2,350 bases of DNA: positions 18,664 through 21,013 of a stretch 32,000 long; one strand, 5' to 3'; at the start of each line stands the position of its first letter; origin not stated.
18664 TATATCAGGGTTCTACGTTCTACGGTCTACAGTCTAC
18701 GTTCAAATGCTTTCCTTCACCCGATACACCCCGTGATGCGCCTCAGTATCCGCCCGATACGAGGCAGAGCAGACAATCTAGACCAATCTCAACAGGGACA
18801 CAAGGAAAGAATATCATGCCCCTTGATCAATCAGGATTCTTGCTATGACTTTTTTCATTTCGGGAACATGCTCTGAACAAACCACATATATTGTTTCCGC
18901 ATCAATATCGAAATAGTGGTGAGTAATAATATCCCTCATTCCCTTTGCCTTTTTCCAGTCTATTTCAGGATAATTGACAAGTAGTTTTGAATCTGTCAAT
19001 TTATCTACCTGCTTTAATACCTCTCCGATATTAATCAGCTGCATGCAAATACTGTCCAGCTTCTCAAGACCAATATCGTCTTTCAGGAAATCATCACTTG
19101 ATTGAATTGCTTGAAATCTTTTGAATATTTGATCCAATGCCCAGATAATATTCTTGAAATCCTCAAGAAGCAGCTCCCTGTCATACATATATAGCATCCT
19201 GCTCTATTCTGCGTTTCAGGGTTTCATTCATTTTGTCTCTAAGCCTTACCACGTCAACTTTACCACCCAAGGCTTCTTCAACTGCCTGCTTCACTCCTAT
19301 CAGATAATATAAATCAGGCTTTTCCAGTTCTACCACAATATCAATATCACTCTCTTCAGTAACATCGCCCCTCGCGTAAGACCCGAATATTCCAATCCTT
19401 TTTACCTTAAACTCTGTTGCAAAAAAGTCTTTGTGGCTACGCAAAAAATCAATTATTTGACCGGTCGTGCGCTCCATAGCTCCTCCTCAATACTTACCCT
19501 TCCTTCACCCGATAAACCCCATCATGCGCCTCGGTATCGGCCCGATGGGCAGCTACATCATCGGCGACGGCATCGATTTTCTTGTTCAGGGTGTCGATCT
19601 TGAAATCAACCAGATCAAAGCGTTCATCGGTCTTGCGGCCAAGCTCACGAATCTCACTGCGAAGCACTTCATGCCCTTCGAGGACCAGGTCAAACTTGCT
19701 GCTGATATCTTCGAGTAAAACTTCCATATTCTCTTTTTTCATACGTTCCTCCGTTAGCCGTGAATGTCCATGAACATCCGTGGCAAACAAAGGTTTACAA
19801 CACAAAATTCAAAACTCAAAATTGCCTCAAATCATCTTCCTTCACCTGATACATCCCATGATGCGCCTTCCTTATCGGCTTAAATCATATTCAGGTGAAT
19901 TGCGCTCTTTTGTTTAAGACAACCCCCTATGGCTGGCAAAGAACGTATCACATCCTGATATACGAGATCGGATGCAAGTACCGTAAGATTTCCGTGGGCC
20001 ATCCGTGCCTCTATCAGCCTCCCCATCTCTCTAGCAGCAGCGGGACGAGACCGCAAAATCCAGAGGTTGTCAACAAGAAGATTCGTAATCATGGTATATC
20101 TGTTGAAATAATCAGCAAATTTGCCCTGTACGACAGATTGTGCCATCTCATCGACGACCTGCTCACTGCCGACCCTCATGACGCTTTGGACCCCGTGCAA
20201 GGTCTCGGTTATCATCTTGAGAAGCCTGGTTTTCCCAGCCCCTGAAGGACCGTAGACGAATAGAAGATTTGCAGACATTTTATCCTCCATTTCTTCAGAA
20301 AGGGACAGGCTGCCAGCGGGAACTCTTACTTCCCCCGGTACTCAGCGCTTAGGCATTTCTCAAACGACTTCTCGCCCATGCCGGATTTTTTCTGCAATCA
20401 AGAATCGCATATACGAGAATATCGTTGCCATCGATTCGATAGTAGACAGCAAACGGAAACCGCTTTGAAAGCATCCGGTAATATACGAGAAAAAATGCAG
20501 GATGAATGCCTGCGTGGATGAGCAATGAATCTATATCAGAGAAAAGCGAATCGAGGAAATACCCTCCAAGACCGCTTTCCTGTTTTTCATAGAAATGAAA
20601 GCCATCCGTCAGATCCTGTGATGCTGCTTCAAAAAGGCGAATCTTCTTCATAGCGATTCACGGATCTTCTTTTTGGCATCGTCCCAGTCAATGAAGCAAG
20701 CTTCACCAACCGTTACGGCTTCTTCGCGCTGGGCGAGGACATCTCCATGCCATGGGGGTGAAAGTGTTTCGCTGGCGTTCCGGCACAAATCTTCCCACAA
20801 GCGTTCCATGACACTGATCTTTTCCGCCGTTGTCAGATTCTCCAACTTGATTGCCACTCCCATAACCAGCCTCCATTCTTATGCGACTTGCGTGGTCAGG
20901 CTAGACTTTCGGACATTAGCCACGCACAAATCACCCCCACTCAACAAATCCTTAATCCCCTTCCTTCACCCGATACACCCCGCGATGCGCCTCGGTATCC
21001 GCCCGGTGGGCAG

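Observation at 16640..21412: Eight direct copies of a ~50-60-bp 'tail box' divide a 4.7-kb minus-strand segment into cassette-like units carrying TA modules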

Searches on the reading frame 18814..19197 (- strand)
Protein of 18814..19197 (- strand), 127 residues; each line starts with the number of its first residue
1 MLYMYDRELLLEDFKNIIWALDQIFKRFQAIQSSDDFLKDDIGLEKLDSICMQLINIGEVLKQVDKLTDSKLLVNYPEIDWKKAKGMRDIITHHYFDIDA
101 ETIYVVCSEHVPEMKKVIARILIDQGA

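Call 7: search_protein_families(library=pfam, proteins=[window:18814-19197:-], max_evalue=0.1)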
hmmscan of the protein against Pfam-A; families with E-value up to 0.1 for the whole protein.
window:18814-19197:- (127 aa): 1 family
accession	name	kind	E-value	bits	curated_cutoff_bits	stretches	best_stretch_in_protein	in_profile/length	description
PF01934.22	HepT-like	-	1.2e-19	70.7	23.5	1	18-121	2-120/120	Ribonuclease HepT-like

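Call 74: search_protein_families(library=padloc, proteins=[window:18814-19197:-], max_evalue=0.01)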
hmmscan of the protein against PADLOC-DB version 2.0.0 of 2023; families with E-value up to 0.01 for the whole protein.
window:18814-19197:- (127 aa): 0 families

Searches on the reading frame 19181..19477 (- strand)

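Call 7: search_protein_families(library=pfam, proteins=[window:19181-19477:-], max_evalue=0.1)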
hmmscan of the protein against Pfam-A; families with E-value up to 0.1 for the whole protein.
window:19181-19477:- (98 aa): 3 families
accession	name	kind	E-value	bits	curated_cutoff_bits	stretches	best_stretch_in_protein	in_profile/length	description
PF01909.29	NTP_transf_2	-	1.7e-16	60.8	21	1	12-97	1-92/93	Nucleotidyltransferase domain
PF18765.7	Polbeta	-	3.4e-15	56.4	26.9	1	16-95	4-84/93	Polymerase beta, Nucleotidyltransferase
PF22600.2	MTPAP-like_central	-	0.00025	21.6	27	1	9-67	23-71/139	Poly(A) RNA polymerase, mitochondrial-like, central palm domain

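Call 74: search_protein_families(library=padloc, proteins=[window:19181-19477:-], max_evalue=0.01)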
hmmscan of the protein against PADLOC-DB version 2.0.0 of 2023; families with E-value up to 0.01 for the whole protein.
window:19181-19477:- (98 aa): 17 families
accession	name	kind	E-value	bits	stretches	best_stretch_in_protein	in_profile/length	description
PDLC04906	PDC-S09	-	2e-27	93.5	1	4-98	3-98/98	-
PDLC04904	PDC-S09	-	2e-23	80.6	1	1-97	1-97/104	-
PDLC04902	PDC-S09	-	7.7e-18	62.6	1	14-96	10-93/97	-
PDLC04905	PDC-S09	-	9.3e-15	52.8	1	12-95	8-95/101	-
PDLC04903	PDC-S09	-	2.3e-09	35.5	1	24-54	25-55/108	-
PDLC04907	PDC-S09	-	6.7e-08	30.6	1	13-54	15-56/114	-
PDLC04368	PDC-M05A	-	6.9e-06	24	1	24-81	106-163/201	-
PDLC00794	Cyclase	-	8.6e-05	19.9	1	2-90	24-112/297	oligonucleotide-cyclase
PDLC00801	Cyclase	-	0.0001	19.6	1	22-96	40-118/295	oligonucleotide-cyclase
PDLC00786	Cyclase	-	0.00018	19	1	14-53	35-75/293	oligonucleotide-cyclase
PDLC04901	PDC-S09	-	0.00028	19.6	1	18-97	15-95/126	-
PDLC04369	PDC-M05A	-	0.00056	17.6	1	25-49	103-127/201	-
PDLC00771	Cyclase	-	0.0019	15.6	1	18-53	35-70/271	oligonucleotide-cyclase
PDLC00804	Cyclase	-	0.0023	15.6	1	16-55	15-54/256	oligonucleotide-cyclase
PDLC00809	Cyclase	-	0.0057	14.3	1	16-59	33-77/295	oligonucleotide-cyclase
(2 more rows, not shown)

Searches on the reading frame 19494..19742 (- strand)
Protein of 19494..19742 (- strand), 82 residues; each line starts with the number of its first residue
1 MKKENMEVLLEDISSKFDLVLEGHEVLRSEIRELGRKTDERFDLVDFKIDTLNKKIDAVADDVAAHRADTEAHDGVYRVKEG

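Call 7: search_protein_families(library=pfam, proteins=[window:19494-19742:-], max_evalue=0.1)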
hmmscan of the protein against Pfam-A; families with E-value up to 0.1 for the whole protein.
window:19494-19742:- (82 aa): 2 families
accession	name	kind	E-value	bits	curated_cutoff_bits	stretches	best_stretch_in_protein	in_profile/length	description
PF04728.18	LPP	-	0.031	15.1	29.1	1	49-72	9-32/53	Lipoprotein leucine-zipper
PF20652.3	Sec8_C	-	0.036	13.9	25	1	6-56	90-134/260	Exocyst complex component Sec8 C-terminal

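Call 34: search_dna_similar(query=window:19494-19742:-, collection=plasmids, mode=protein, max_evalue=0.001)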
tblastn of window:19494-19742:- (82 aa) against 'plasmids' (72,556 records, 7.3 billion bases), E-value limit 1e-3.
No match.

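Call 35: search_dna_similar(query=window:19494-19742:-, collection=phages, mode=protein, max_evalue=0.001)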
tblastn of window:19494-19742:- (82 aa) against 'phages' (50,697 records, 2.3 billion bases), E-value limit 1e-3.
No match.

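Call 52: search_protein_families(library=ncbifam, proteins=[window:19494-19742:-], max_evalue=0.01)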
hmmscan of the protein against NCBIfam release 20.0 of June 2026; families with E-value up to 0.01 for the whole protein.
window:19494-19742:- (82 aa): 3 families
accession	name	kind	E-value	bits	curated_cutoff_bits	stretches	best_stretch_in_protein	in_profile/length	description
NF010553.0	PRK13947.1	equivalog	0.0004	20.6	204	1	5-65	103-163/173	shikimate kinase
NF011925.1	PRK15396.1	subfamily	0.0029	17.8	108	1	41-72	26-57/78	major outer membrane lipoprotein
TIGR00690.1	rpoZ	equivalog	0.0095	16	23.6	0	6-21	6-21/60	DNA-directed RNA polymerase subunit omega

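Call 63: predict_structure(alignment_id=A5)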
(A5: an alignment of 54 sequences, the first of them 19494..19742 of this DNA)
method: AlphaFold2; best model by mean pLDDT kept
length: 82 residues; sequences in the alignment: 54
mean_pLDDT: 91.4   pTM: 0.57
mean pLDDT of the five models: 91.4, 91.0, 86.5, 86.2, 85.8
residues with pLDDT >= 90: 63; 70-90: 13; 50-70: 5; < 50: 1
segments of 3 or more residues with pLDDT < 50: none
pLDDT, mean of each block of 10 residues (from residue 1): 90 96 98 98 98 98 88 74 50
secondary structure, 60 per line:
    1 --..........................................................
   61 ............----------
elements in order: H3-72

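Call 74: search_protein_families(library=padloc, proteins=[window:19494-19742:-], max_evalue=0.01)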
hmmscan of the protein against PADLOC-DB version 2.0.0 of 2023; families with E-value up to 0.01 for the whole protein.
window:19494-19742:- (82 aa): 0 families

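Call 75: search_protein_families(library=phrogs, proteins=[window:19494-19742:-], max_evalue=0.01)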
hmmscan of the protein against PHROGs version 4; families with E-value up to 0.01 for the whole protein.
window:19494-19742:- (82 aa): 2 families
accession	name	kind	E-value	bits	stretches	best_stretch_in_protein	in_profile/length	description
phrog_6701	-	unknown function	0.0022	18.7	1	3-68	66-137/169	-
phrog_5553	-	unknown function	0.0025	19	1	5-79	11-89/114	-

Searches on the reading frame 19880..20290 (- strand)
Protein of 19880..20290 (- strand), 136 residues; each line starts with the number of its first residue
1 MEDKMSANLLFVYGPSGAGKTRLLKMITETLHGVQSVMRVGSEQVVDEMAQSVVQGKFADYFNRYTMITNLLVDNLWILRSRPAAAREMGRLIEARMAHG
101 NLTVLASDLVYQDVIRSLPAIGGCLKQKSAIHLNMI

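Call 7: search_protein_families(library=pfam, proteins=[window:19880-20290:-], max_evalue=0.1)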
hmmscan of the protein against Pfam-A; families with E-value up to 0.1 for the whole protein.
window:19880-20290:- (136 aa): 22 families
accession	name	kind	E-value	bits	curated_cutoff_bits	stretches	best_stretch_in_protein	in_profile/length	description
PF00308.24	Bac_DnaA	-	2.1e-10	41.5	23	1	5-109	32-139/162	Bacterial DnaA ATPAse domain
PF01695.23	IstB_IS21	-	1.2e-06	28.6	24.1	1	7-111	93-196/238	IstB-like ATP binding protein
PF13401.12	AAA_22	-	1.5e-05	25.8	27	1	6-41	4-33/130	AAA domain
PF00005.33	ABC_tran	-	4.8e-05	24.4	25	1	9-88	13-80/137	ABC transporter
PF01637.24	ATPase_2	-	0.00012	22.4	33.2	1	6-32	19-45/225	ATPase domain predominantly from Archaea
PF13191.12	AAA_16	-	0.00019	22.4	32.6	1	8-61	25-63/167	AAA ATPase domain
PF13671.12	AAA_33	-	0.0003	21.5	27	1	9-106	1-76/143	AAA domain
PF00910.28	RNA_helicase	-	0.0012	19.7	21.5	1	11-94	2-76/105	RNA helicase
PF05729.18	NACHT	-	0.0027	18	26.7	0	10-31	3-24/167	NACHT domain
PF00004.35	AAA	-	0.0046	17.8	21.2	1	11-64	2-52/131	ATPase family associated with various cellular activities (AAA)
PF05970.20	PIF1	-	0.0057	16.7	25.9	1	6-42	21-58/223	PIF1-like helicase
PF25201.1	nSTAND6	-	0.0084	16.6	27.7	1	7-37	18-50/148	Novel STAND NTPase 6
PF13245.12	AAA_19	-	0.013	16.1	25.1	1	4-39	8-43/134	AAA domain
PF24883.2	NPHP3_N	-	0.017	15.8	24.8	1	5-32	20-47/164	Nephrocystin 3, N-terminal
PF06414.18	Zeta_toxin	-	0.017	15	22.3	1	9-41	18-50/199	Zeta toxin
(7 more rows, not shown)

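Call 52: search_protein_families(library=ncbifam, proteins=[window:19880-20290:-], max_evalue=0.01)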
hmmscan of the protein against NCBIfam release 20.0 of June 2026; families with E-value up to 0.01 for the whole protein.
window:19880-20290:- (136 aa): 24 families
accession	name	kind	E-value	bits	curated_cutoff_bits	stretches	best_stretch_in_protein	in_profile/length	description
TIGR00362.1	DnaA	equivalog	1.5e-11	44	343.9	1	4-112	134-245/437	chromosomal replication initiator protein DnaA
NF009087.0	PRK12422.1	equivalog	1.4e-08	34.4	657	1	5-114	139-249/455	chromosomal replication initiator protein DnaA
NF001154.0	PRK00149.3-3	equivalog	3.3e-07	29.6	410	1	8-109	151-257/462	chromosomal replication initiator protein DnaA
NF038214.1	IS21_help_AAA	equivalog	2.5e-06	27.3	200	1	9-110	92-193/232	IS21-like element helper ATPase IstB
TIGR02673.1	FtsE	equivalog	4.2e-06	26.6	264.85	1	7-51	28-72/214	cell division ATP-binding protein FtsE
NF005304.0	PRK06835.1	equivalog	8.8e-05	21.7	215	1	4-114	181-293/330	ATP-binding protein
NF005098.0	PRK06526.1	subfamily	0.00023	20.6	296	1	10-105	112-208/266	transposase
NF006616.1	PRK09183.1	subfamily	0.00034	20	300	1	11-112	104-206/253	IS21-like element helper ATPase IstB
TIGR02315.1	ABC_phnC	equivalog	0.00059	19.3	266.1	1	8-73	29-96/243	phosphonate ABC transporter ATP-binding protein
NF008421.0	PRK11248.1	equivalog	0.0011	18.5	357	1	6-51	26-71/255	taurine ABC transporter ATP-binding subunit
TIGR02857.1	CydD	equivalog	0.0012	17.9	435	1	9-91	350-430/529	thiol reductant ABC exporter subunit CydD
TIGR02322.1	phosphon_PhnN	equivalog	0.0014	18.3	156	1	8-38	2-32/179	phosphonate metabolism protein/1,5-bisphosphokinase (PRPP-forming) PhnN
TIGR03608.1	L_ocin_972_ABC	subfamily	0.0015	18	254.85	1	9-102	26-124/206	putative bacteriocin export ABC transporter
NF010068.0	PRK13548.1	equivalog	0.0015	17.7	261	1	7-49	31-73/261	heme ABC transporter ATP-binding protein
TIGR03411.1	urea_trans_UrtD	equivalog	0.0016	18.1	304.1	1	8-78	29-100/242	urea ABC transporter ATP-binding protein UrtD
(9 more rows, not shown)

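Call 74: search_protein_families(library=padloc, proteins=[window:19880-20290:-], max_evalue=0.01)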
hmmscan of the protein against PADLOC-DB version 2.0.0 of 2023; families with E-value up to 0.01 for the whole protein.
window:19880-20290:- (136 aa): 10 families
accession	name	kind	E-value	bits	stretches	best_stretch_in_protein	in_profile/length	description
PDLC04140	mad8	-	0.0002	19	1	7-49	27-74/314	mads_8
PDLC02630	DrmD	-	0.00041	18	1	10-111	104-206/260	DrmD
PDLC02735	PbeC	-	0.00068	16.5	1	3-61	30-84/652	PbeC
PDLC03838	DolB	-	0.00092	16.6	1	9-39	168-196/375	-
PDLC05035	PDC-S53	-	0.0031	13.6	1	7-55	510-558/900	-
PDLC02196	IetA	-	0.0041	14.6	1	7-32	122-147/374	-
PDLC04605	PDC-M37B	-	0.0044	14.1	1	10-40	307-337/518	-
PDLC02729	PbeC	-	0.0076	12.8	1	4-51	27-74/668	PbeC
PDLC04239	PDC-M01A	-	0.0095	12.4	0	7-36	201-230/552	-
PDLC00274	PtuA1|PtuA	-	0.0099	13.2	1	13-48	40-75/438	AAA ATPase domain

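Call 75: search_protein_families(library=phrogs, proteins=[window:19880-20290:-], max_evalue=0.01)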
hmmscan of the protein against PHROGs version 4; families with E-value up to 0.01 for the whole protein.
window:19880-20290:- (136 aa): 4 families
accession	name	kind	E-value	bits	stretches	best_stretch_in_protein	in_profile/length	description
phrog_3277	-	DNA, RNA and nucleotide metabolism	7.1e-06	26.9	1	10-113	13-123/168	DnaC-like helicase loader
phrog_4871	-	other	0.00084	18.9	1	2-35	492-524/764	ATP-dependent protease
phrog_800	-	head and packaging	0.0028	17.3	1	4-58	29-85/511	terminase small subunit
phrog_296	-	integration and excision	0.0049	16.6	1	8-38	319-346/626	DNA transposition protein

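Call 79: find_homologous_proteins(query=window:19880-20290:-, max_evalue=1e-10)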
Query window:19880-20290:- (136 aa): 13 proteins with E <= 1e-10 among 48 candidates.
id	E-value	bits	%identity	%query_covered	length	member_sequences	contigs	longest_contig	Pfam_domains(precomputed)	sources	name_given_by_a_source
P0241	7.6e-79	280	100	97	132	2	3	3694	PF01695.24,PF00308.25,PF13401.13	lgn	-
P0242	2.8e-56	207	76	97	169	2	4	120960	PF00308.25,PF00005.34,PF00910.29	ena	-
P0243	2.3e-54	201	71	100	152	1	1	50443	PF00308.25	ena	-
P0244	1.8e-51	191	70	97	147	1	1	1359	PF00308.25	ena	-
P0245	9.4e-49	182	62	98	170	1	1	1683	PF00308.25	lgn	-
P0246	1.1e-48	182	66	96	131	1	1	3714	PF00308.25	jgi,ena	-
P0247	3.5e-47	177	66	96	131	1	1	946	PF00308.25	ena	-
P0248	4.9e-47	177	64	97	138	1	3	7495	PF00308.25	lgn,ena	-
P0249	2.2e-46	175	63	96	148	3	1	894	PF00308.25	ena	-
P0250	2.8e-44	168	68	81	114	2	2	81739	PF00308.25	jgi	jgi:chromosomal replication initiation ATPase DnaA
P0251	8.6e-43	163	63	93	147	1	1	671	PF00308.25,PF13191.13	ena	-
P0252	1.1e-42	163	62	93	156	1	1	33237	PF00308.25,PF13191.13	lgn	-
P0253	2.2e-40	155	62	93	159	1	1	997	PF00308.25,PF13191.13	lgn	-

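Call 81: find_encoding_contigs(protein=P0243, flank=6000, max_places=2)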
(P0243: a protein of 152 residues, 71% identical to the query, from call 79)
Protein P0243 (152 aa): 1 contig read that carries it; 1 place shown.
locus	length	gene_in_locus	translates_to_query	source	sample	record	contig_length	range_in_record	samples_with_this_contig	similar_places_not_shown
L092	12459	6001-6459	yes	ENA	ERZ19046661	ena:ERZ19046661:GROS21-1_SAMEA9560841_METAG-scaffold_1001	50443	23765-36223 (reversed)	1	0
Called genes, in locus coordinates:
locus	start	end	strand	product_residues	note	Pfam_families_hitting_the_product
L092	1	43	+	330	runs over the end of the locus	PF14522:Cytochrome_C7 (faint), PF14537:Cytochrom_c3_2 (faint), PF09699:Paired_CXXCH_1, PF22113:Mtrc-MtrF_II-IV_dom (weak), PF09699:Paired_CXXCH_1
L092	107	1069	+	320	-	PF00535:Glycos_transf_2, PF13632:Glyco_trans_2_3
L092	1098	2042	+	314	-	PF00535:Glycos_transf_2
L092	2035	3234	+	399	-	PF13439:Glyco_transf_4, PF13579:Glyco_trans_4_4, PF00534:Glycos_transf_1, PF13692:Glyco_trans_1_4, PF13524:Glyco_trans_1_2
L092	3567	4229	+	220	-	PF12802:MarR_2 (weak), PF13412:HTH_24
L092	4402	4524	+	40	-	-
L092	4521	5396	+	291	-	-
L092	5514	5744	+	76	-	PF08972:DUF1902 (weak)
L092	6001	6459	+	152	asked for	PF00308:Bac_DnaA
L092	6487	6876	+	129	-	PF01909:NTP_transf_2, PF18765:Polbeta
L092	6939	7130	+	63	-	PF18929:DUF5678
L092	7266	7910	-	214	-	-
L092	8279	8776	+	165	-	-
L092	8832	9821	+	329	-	PF01370:Epimerase, PF04321:RmlD_sub_bind (weak), PF16363:GDP_Man_Dehyd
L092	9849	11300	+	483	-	PF03062:MBOAT, PF13813:MBOAT_2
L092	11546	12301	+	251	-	-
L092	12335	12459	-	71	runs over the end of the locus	-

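Call 82: find_encoding_contigs(protein=P0242, flank=6000, max_places=2)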
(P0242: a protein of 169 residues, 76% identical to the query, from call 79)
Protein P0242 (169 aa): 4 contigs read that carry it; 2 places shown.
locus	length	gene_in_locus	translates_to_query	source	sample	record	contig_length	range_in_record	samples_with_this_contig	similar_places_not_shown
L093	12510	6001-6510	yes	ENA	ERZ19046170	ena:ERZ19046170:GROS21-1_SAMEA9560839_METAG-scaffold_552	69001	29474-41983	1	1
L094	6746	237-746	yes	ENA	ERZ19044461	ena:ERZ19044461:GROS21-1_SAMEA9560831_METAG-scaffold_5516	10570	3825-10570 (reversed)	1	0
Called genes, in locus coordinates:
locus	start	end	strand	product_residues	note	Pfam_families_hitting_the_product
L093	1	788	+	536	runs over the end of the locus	PF06418:CTP_synth_N, PF00117:GATase, PF07722:Peptidase_C26 (weak)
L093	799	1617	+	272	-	PF00793:DAHP_synth_1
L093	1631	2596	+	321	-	PF01380:SIS, PF00571:CBS (faint)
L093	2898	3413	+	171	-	PF00702:Hydrolase (faint), PF08282:Hydrolase_3 (weak)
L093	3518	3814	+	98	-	PF18765:Polbeta, PF01909:NTP_transf_2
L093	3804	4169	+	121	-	PF01934:HepT-like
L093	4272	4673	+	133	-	PF18765:Polbeta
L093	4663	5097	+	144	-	PF01934:HepT-like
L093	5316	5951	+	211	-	-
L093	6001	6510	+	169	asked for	PF00005:ABC_tran (weak), PF00308:Bac_DnaA, PF00910:RNA_helicase (faint)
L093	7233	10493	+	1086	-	PF02563:Poly_export, PF10531:SLBB, PF22461:SLBB_2, PF10531:SLBB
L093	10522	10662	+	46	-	-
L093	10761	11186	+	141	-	PF18765:Polbeta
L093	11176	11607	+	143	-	PF01934:HepT-like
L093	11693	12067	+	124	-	PF13366:PDDEXK_3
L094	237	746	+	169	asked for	PF00005:ABC_tran (weak), PF00308:Bac_DnaA, PF00910:RNA_helicase (faint)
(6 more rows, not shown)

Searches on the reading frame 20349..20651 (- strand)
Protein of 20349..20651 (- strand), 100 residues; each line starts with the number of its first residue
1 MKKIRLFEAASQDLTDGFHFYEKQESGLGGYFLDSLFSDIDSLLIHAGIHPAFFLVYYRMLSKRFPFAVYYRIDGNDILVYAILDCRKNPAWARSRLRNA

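Call 8: search_protein_families(library=pfam, proteins=[window:20349-20651:-], max_evalue=0.01)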
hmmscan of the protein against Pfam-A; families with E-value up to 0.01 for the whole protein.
window:20349-20651:- (100 aa): 1 family
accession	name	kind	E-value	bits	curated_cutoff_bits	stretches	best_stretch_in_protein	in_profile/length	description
PF05016.21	ParE_toxin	-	0.00077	20.4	23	1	7-89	4-88/89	ParE toxin of type II toxin-antitoxin system, parDE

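Call 74: search_protein_families(library=padloc, proteins=[window:20349-20651:-], max_evalue=0.01)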
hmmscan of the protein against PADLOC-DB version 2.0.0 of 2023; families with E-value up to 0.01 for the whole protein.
window:20349-20651:- (100 aa): 0 families

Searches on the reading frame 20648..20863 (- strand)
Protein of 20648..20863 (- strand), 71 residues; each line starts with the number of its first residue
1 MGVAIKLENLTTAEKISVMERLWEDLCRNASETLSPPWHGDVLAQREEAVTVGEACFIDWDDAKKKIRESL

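Call 8: search_protein_families(library=pfam, proteins=[window:20648-20863:-], max_evalue=0.01)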
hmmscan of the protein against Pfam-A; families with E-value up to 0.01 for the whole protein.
window:20648-20863:- (71 aa): 1 family
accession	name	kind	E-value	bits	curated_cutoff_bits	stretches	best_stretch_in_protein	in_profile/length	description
PF09720.15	Unstab_antitox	-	1.4e-14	54.3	23.3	1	9-63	1-54/54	Putative addiction module component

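Call 74: search_protein_families(library=padloc, proteins=[window:20648-20863:-], max_evalue=0.01)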
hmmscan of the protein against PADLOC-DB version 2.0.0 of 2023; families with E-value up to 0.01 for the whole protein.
window:20648-20863:- (71 aa): 0 families
